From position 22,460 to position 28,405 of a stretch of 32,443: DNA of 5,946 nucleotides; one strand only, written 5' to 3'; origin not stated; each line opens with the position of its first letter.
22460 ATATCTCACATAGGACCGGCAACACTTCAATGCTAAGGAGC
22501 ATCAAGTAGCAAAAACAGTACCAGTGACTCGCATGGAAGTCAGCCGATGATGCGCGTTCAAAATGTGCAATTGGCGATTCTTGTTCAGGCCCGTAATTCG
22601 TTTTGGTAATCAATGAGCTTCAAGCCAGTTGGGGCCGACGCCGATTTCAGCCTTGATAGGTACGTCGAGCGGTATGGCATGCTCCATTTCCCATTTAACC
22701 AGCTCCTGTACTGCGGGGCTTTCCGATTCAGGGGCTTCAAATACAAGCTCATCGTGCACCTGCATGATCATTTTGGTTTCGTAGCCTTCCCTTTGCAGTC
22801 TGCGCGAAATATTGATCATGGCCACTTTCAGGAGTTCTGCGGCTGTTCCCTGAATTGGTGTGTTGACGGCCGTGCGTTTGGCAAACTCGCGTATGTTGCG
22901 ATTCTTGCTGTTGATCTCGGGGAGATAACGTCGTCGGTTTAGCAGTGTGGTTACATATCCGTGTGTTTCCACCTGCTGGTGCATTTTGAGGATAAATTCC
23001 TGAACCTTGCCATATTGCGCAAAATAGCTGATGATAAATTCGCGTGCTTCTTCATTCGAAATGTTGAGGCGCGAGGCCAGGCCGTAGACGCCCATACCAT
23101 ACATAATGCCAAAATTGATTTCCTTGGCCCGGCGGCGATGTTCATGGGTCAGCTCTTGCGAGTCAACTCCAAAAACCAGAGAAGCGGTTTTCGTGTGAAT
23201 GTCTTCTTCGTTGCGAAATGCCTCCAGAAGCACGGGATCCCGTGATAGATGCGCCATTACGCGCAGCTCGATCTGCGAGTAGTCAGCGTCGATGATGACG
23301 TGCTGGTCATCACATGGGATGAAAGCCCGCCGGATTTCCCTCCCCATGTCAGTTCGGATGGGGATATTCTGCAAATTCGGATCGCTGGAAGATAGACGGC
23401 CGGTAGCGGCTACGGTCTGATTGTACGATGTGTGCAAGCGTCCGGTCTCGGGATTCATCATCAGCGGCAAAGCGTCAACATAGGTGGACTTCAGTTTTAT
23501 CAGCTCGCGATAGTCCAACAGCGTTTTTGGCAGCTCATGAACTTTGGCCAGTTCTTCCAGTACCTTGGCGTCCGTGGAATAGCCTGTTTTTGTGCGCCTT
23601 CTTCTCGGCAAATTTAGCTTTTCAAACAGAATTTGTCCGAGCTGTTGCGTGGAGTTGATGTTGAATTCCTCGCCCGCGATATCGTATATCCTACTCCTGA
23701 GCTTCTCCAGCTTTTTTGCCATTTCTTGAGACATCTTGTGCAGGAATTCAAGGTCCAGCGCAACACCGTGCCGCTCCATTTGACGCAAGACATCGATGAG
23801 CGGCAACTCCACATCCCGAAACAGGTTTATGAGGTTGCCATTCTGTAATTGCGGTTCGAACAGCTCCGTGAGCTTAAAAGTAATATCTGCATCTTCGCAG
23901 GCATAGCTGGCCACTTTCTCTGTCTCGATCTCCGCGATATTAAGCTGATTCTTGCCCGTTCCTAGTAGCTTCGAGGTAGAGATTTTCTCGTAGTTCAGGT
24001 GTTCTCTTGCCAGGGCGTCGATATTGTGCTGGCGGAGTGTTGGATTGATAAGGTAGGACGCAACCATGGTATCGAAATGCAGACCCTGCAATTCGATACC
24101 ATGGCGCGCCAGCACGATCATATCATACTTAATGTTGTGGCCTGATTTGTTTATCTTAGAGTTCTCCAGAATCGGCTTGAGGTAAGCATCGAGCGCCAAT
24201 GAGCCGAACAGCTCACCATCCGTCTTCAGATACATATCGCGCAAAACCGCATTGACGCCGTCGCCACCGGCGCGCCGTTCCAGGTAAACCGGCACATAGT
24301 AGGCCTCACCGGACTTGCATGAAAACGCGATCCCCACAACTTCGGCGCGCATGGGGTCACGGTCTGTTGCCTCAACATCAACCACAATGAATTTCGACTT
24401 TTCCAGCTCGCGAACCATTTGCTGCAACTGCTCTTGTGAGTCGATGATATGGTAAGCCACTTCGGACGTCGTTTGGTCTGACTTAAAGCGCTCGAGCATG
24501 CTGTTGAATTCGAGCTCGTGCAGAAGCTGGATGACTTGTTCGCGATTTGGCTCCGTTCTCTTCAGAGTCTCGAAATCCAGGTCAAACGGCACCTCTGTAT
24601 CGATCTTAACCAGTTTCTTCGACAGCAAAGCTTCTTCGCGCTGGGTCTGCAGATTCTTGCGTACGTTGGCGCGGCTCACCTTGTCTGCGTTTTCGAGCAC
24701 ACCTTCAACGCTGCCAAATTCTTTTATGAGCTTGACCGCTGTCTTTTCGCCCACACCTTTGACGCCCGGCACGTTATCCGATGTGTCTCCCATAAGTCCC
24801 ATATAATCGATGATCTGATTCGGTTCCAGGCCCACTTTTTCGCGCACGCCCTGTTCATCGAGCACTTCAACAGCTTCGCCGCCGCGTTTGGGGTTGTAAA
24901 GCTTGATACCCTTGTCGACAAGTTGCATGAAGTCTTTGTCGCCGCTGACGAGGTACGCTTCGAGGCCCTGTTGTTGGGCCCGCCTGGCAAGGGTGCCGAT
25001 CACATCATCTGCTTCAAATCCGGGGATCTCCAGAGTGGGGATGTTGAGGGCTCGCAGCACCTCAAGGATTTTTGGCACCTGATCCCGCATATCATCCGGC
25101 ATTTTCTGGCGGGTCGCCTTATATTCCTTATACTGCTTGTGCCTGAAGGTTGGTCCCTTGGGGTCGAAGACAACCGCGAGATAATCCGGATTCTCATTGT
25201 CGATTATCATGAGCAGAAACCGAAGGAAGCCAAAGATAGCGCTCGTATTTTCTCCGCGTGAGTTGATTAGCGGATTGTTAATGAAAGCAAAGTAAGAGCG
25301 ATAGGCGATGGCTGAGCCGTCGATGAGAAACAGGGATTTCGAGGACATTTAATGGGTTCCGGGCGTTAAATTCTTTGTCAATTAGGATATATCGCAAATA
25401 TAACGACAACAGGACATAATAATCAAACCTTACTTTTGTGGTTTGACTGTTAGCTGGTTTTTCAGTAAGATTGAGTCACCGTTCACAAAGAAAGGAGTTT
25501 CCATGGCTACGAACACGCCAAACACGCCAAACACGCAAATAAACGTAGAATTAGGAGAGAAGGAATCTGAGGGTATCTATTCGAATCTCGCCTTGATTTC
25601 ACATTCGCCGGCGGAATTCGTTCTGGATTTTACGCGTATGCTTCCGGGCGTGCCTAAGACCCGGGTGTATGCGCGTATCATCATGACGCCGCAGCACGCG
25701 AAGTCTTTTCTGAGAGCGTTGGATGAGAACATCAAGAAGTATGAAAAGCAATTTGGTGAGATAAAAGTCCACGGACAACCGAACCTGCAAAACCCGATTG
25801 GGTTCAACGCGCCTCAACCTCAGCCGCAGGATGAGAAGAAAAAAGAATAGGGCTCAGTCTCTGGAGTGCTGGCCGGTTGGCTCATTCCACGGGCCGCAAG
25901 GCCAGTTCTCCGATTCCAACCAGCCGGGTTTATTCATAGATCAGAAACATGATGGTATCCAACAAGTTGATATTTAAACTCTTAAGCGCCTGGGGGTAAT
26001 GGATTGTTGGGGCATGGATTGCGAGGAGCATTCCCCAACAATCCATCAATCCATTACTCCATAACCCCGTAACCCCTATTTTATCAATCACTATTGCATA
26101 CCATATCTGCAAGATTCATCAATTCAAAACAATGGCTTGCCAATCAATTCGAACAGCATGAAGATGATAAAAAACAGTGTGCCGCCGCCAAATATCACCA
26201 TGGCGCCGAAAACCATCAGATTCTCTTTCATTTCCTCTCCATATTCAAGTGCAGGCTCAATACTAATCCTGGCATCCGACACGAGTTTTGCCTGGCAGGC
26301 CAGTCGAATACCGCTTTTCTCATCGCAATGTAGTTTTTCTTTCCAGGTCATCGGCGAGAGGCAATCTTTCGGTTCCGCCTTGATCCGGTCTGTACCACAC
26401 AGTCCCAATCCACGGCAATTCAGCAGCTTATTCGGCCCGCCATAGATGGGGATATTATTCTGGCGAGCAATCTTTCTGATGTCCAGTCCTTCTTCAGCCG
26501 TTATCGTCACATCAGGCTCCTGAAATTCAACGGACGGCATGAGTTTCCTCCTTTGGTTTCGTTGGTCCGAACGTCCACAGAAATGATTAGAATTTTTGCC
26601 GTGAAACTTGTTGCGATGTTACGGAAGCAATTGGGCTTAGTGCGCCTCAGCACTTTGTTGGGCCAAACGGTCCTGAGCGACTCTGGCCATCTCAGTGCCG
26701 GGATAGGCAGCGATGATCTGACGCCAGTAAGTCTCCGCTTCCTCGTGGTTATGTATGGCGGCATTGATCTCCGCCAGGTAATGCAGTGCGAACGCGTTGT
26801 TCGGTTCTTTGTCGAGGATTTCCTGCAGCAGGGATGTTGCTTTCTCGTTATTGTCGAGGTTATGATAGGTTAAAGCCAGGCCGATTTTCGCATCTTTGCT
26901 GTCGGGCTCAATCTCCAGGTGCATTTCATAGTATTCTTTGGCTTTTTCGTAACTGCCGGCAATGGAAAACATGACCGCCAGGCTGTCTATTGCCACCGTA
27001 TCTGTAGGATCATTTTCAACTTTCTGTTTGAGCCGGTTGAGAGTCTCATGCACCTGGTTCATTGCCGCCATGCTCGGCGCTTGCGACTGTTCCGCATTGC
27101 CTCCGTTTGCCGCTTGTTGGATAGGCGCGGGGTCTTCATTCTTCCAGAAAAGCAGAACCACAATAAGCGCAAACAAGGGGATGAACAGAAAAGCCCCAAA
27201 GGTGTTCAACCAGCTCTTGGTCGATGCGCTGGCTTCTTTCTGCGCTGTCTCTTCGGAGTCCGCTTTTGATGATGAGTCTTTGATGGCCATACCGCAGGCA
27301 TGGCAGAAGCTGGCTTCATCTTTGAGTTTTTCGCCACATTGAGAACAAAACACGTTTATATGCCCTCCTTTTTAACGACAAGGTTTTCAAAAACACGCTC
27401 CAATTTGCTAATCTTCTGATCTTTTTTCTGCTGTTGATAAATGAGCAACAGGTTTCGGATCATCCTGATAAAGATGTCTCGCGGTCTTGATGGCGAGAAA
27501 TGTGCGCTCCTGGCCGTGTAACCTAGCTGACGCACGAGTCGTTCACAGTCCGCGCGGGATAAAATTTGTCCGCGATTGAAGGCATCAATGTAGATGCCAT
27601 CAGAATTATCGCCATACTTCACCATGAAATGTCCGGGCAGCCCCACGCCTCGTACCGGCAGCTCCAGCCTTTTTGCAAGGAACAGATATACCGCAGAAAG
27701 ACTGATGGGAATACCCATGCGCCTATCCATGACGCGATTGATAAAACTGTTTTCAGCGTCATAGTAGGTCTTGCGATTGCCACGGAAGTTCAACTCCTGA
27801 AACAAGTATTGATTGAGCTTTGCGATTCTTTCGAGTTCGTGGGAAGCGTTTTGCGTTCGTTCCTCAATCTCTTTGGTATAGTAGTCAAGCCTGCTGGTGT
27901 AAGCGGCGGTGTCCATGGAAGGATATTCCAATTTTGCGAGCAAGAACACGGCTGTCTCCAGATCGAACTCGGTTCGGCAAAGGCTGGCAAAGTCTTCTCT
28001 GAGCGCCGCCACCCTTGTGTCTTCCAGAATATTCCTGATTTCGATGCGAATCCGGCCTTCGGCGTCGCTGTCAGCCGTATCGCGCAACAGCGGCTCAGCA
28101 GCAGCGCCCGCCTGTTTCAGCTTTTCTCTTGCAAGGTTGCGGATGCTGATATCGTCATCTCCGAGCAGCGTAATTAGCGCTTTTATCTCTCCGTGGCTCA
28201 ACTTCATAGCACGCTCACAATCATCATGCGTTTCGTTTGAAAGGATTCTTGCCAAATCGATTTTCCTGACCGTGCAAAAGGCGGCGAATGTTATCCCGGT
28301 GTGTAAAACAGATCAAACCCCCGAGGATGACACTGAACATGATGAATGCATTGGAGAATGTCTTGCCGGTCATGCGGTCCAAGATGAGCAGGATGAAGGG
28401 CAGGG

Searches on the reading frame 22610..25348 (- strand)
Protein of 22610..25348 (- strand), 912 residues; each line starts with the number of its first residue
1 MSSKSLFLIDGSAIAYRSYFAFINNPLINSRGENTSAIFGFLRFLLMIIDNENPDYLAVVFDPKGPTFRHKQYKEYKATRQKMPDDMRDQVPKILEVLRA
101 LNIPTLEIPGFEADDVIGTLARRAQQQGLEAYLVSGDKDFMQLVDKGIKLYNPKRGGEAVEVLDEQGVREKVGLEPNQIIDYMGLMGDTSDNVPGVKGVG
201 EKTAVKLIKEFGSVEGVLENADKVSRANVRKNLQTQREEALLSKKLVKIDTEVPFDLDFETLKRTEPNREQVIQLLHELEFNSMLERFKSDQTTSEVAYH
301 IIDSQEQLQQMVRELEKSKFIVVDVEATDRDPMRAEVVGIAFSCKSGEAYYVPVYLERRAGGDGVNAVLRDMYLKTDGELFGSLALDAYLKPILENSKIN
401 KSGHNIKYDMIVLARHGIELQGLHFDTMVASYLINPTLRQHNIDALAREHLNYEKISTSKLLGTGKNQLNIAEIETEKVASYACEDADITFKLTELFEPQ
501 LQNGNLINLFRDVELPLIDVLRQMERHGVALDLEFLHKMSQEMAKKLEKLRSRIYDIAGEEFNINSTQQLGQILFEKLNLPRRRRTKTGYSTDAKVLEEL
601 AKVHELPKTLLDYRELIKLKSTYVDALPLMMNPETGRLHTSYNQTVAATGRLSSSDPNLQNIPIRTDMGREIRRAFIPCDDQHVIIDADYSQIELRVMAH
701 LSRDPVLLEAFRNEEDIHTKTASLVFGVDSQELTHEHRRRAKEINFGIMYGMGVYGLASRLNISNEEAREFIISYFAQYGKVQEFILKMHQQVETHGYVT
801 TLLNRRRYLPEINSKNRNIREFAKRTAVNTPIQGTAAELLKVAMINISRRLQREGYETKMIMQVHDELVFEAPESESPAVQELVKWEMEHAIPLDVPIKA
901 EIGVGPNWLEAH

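Call 5: search_protein_families(library=pfam, proteins=[window:22610-25348:-], max_evalue=0.01)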
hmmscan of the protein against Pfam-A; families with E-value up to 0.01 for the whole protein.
window:22610-25348:- (912 aa): 5 families
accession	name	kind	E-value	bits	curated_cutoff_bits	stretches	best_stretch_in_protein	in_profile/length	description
PF00476.26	DNA_pol_A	-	2.4e-165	550.5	34.3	1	534-910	2-381/381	DNA polymerase family A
PF02739.22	5_3_exonuc_N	-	7.3e-59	198.6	34.3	1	6-173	2-164/164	5'-3' exonuclease, N-terminal resolvase-like domain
PF01367.25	5_3_exonuc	-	7.5e-36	123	40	1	175-270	2-97/97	5'-3' exonuclease, C-terminal SAM fold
PF01612.26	DNA_pol_A_exo1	-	3.2e-28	99.1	23.6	1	299-501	1-172/173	3'-5' exonuclease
PF22619.2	DNA_polI_exo1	-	5.1e-15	56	27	1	387-466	37-116/140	DNA polymerase I, ribonuclease H-like domain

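Call 22: find_homologous_proteins(query=window:22610-25348:-, max_evalue=1e-50)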
Query window:22610-25348:- (912 aa): 8000 proteins with E <= 1e-50 among 8000 candidates; the best 120 are listed.
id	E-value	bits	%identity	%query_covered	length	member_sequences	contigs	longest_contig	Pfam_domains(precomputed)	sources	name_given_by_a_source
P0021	0.0e+0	2031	100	100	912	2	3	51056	PF01612.27,PF01367.26,PF02739.23,PF22619.3,PF00476.27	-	-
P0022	0.0e+0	1604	78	100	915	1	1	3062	PF01612.27,PF01367.26,PF02739.23,PF22619.3,PF00476.27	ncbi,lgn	ncbi:MAG: DNA polymerase I [bacterium]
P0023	0.0e+0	1508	72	100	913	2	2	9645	PF01612.27,PF01367.26,PF02739.23,PF22619.3,PF00476.27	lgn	-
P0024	0.0e+0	1500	73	100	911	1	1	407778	PF01612.27,PF01367.26,PF02739.23,PF22619.3,PF00476.27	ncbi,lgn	-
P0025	0.0e+0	1496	72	100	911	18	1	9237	PF01612.27,PF01367.26,PF02739.23,PF22619.3,PF00476.27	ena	-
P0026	0.0e+0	1480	73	100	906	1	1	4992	PF01612.27,PF01367.26,PF02739.23,PF22619.3,PF00476.27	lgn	-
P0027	0.0e+0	1461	72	100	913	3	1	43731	PF01612.27,PF01367.26,PF02739.23,PF22619.3,PF00476.27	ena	-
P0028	0.0e+0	1453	70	100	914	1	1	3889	PF01612.27,PF01367.26,PF02739.23,PF22619.3,PF00476.27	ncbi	ncbi:MAG: DNA polymerase I [bacterium]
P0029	0.0e+0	1440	70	100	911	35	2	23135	PF01612.27,PF01367.26,PF02739.23,PF22619.3,PF00476.27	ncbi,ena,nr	ncbi:DNA polymerase I [candidate division KSB1 bacterium]|nr:DNA polymerase I [candidate division KS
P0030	0.0e+0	1437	70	100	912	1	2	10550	PF01612.27,PF01367.26,PF02739.23,PF22619.3,PF00476.27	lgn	-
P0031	0.0e+0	1436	70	100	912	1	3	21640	PF01612.27,PF01367.26,PF02739.23,PF22619.3,PF00476.27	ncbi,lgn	-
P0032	0.0e+0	1434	70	100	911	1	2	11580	PF01612.27,PF01367.26,PF02739.23,PF22619.3,PF00476.27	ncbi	-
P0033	0.0e+0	1433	71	100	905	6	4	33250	PF01612.27,PF01367.26,PF02739.23,PF22619.3,PF00476.27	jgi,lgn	jgi:DNA polymerase-1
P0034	0.0e+0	1431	70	100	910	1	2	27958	PF01612.27,PF01367.26,PF02739.23,PF22619.3,PF00476.27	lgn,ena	-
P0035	0.0e+0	1430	69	100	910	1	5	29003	PF01612.27,PF01367.26,PF02739.23,PF22619.3,PF00476.27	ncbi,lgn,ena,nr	ncbi:MAG: DNA polymerase I [Caldithrix sp.]|nr:MAG: DNA polymerase I [Caldithrix sp.]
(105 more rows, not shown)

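Call 39: find_encoding_contigs(protein=P0024, flank=1000, max_places=2)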
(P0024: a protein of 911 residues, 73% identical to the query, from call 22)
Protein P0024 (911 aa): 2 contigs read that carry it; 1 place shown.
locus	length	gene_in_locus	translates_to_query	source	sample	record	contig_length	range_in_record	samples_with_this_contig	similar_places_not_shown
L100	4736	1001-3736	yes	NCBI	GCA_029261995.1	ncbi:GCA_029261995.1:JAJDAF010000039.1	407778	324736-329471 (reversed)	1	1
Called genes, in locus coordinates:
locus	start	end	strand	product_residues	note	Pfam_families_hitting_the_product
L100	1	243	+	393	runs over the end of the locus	PF00206:Lyase_1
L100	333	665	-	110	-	PF11950:DUF3467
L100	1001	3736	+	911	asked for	PF02739:5_3_exonuc_N, PF01367:5_3_exonuc, PF01612:DNA_pol_A_exo1, PF22619:DNA_polI_exo1, PF00476:DNA_pol_A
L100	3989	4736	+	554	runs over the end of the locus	PF13229:Beta_helix (weak)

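Call 40: find_encoding_contigs(protein=P0022, flank=1000, max_places=2)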
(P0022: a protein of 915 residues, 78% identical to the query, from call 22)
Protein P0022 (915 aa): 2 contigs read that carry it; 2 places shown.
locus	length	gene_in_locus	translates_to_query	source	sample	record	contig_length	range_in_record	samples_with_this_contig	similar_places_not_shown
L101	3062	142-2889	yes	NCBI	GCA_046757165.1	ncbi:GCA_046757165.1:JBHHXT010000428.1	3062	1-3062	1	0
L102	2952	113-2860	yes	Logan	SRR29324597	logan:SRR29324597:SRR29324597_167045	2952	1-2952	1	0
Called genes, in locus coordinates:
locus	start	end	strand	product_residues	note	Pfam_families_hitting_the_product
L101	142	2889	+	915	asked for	PF02739:5_3_exonuc_N, PF01367:5_3_exonuc, PF01612:DNA_pol_A_exo1, PF22619:DNA_polI_exo1, PF00476:DNA_pol_A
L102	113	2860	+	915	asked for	PF02739:5_3_exonuc_N, PF01367:5_3_exonuc, PF01612:DNA_pol_A_exo1, PF22619:DNA_polI_exo1, PF00476:DNA_pol_A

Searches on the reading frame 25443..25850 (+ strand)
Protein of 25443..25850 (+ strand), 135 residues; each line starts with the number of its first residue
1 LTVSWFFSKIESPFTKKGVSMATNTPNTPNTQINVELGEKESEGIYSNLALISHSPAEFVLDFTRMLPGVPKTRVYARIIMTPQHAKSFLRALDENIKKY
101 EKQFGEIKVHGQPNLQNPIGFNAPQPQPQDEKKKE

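Call 42: search_protein_families(library=pfam, proteins=[window:25443-25850:+], max_evalue=0.001)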
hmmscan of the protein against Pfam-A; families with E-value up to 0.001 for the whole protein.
window:25443-25850:+ (135 aa): 1 family
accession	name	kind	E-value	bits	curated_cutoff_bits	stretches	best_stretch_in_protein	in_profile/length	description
PF11950.13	DUF3467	-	2.8e-29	101.4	25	1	26-108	9-91/92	Protein of unknown function (DUF3467)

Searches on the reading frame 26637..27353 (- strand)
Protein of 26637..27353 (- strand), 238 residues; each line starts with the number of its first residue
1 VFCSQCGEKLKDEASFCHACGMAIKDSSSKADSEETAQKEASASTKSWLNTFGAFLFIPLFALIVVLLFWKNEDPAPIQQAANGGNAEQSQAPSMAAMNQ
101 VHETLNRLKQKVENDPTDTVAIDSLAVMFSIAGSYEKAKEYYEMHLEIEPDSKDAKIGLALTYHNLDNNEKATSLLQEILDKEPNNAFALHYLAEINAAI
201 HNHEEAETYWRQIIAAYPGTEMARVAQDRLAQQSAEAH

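Call 42: search_protein_families(library=pfam, proteins=[window:26637-27353:-], max_evalue=0.001)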
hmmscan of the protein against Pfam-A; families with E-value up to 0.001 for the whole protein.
window:26637-27353:- (238 aa): 19 families
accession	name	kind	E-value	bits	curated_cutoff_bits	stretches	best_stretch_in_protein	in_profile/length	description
PF14559.12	TPR_19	-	1.4e-10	41.8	25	2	132-186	4-58/68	Tetratricopeptide repeat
PF13428.12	TPR_14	-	1.7e-10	40.9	23.5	0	155-196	3-44/44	Tetratricopeptide repeat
PF23914.1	TPR_CcmH_CycH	-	5.7e-10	39.7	42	1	147-218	78-152/158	Cytochrome c-type biogenesis protein H TPR domain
PF13431.12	TPR_17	-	1.6e-09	37.7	24.4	0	175-207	1-33/34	Tetratricopeptide repeat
PF07719.23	TPR_2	-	4.8e-09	36.1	27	0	187-219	1-33/34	Tetratricopeptide repeat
PF00515.34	TPR_1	-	1.7e-08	34.3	27.8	0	125-151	7-33/34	Tetratricopeptide repeat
PF13174.12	TPR_6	-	8.2e-08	32.9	26.3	0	189-219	2-32/33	Tetratricopeptide repeat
PF13240.11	Zn_Ribbon_1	-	1.2e-07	31.7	25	1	2-22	1-21/23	zinc-ribbon domain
PF14853.12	Fis1_TPR_C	-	2e-07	31.5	25.3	0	133-156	15-38/53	Fis1 C-terminal tetratricopeptide repeat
PF25062.1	ARM_TT21_N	-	2.2e-07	31.3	40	1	102-223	83-204/222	Tetratricopeptide repeat protein 21 N-terminal ARM repeat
PF13424.12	TPR_12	-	9.2e-07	29.4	30.1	0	159-217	9-75/77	Tetratricopeptide repeat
PF14561.12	TPR_20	-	9.6e-07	29.5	25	0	143-186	12-55/90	Tetratricopeptide repeat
PF24575.1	TPR_Slam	-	4.5e-05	24.3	35.2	0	125-173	53-101/104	Surface lipoprotein assembly modifier, N-terminal TPR repeats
PF13248.11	Zn_ribbon_3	-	9.5e-05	22.2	27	1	3-22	5-24/26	zinc-ribbon domain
PF12773.13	DZR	-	0.00018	22.1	27.3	1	3-25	1-23/45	Double zinc ribbon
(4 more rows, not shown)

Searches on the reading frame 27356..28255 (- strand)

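Call 42: search_protein_families(library=pfam, proteins=[window:27356-28255:-], max_evalue=0.001)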
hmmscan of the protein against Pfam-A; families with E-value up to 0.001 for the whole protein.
window:27356-28255:- (299 aa): 1 family
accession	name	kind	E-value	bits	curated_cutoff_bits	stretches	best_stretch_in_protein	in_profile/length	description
PF13369.12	Transglut_core2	-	3.4e-48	163.5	23.5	1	118-267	2-155/155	Transglutaminase-like superfamily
